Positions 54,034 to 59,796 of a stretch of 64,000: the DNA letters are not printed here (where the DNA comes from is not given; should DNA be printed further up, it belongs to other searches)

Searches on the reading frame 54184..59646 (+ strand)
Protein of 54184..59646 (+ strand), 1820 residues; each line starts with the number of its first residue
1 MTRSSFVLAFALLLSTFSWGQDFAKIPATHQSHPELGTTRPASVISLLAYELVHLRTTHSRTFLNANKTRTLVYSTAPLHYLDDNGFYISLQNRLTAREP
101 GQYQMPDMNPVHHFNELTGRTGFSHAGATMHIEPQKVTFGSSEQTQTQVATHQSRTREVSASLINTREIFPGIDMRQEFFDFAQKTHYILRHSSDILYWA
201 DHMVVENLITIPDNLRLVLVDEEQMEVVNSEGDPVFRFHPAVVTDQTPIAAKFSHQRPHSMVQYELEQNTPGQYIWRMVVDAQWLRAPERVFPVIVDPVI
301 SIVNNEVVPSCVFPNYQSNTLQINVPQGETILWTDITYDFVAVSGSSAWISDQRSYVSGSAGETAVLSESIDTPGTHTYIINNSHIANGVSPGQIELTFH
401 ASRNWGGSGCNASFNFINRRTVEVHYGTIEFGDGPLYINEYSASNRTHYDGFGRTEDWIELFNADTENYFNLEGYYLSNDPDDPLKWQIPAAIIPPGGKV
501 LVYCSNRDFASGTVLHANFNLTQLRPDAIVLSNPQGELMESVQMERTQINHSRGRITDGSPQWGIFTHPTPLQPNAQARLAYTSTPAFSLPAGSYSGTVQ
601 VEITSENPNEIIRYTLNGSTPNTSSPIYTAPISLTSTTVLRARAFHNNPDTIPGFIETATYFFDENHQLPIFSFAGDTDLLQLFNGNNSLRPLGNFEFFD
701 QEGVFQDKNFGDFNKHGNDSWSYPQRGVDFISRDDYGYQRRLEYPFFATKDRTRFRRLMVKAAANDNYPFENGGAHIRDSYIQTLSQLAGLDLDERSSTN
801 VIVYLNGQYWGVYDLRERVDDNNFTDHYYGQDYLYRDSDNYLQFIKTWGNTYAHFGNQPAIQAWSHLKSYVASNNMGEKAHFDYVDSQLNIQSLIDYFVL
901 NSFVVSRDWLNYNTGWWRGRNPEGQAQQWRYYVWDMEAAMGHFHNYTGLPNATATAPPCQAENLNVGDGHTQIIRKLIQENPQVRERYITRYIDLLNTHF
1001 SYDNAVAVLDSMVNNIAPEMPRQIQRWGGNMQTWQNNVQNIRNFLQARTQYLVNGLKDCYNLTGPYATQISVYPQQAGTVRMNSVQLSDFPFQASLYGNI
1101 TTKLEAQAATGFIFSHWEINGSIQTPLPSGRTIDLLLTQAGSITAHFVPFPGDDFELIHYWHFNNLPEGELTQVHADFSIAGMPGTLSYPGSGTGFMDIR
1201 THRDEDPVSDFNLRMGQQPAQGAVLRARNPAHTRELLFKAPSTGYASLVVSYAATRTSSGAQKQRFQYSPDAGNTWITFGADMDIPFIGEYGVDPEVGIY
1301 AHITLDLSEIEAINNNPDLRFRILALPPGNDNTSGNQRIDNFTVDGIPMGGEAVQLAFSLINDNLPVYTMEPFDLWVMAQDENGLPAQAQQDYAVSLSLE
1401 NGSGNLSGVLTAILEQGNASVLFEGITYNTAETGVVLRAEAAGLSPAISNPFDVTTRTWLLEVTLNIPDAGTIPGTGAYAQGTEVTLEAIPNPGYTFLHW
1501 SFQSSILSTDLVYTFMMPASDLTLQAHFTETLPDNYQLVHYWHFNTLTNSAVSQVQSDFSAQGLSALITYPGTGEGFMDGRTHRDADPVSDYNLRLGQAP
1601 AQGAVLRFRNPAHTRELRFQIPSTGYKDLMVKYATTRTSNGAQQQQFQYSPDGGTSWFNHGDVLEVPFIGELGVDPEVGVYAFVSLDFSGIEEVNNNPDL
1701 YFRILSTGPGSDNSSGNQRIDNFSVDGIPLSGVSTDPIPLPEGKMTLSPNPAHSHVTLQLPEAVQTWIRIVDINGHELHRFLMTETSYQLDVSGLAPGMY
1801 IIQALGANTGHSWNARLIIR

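Call 16: search_protein_families(library=pfam, proteins=[window:54184-59646:+], max_evalue=10)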
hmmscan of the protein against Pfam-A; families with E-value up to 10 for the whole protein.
window:54184-59646:+ (1820 aa): 8 families
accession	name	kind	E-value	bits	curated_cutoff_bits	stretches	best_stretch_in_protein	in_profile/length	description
PF08757.17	CotH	-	9.6e-32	111.2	23.8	1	774-1052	46-322/322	CotH kinase protein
PF18998.6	Flg_new_2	-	4.1e-18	65.6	23.6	2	1463-1530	3-71/73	Divergent InlB B-repeat domain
PF13290.12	CHB_HEX_C_1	-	3e-17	62.7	22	1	591-647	2-58/67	Chitobiase/beta-hexosaminidase C-terminal domain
PF13287.12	Fn3_assoc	-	3.4e-13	49.9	23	1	601-648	1-48/59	Fn3 associated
PF00932.25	LTD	-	5e-11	43.4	34.3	1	434-543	6-106/109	Lamin Tail Domain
PF18962.6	Por_Secre_tail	-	4.9e-08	33.6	27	1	1749-1809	3-66/75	Secretion system C-terminal sorting domain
PF09479.16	Flg_new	-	0.0016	18.9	27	1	1469-1527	8-65/65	Listeria-Bacteroides repeat domain (List_Bact_rpt)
PF04681.18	Bys1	-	0.08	13.4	24.3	1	1622-1671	54-103/145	Blastomyces yeast-phase-specific protein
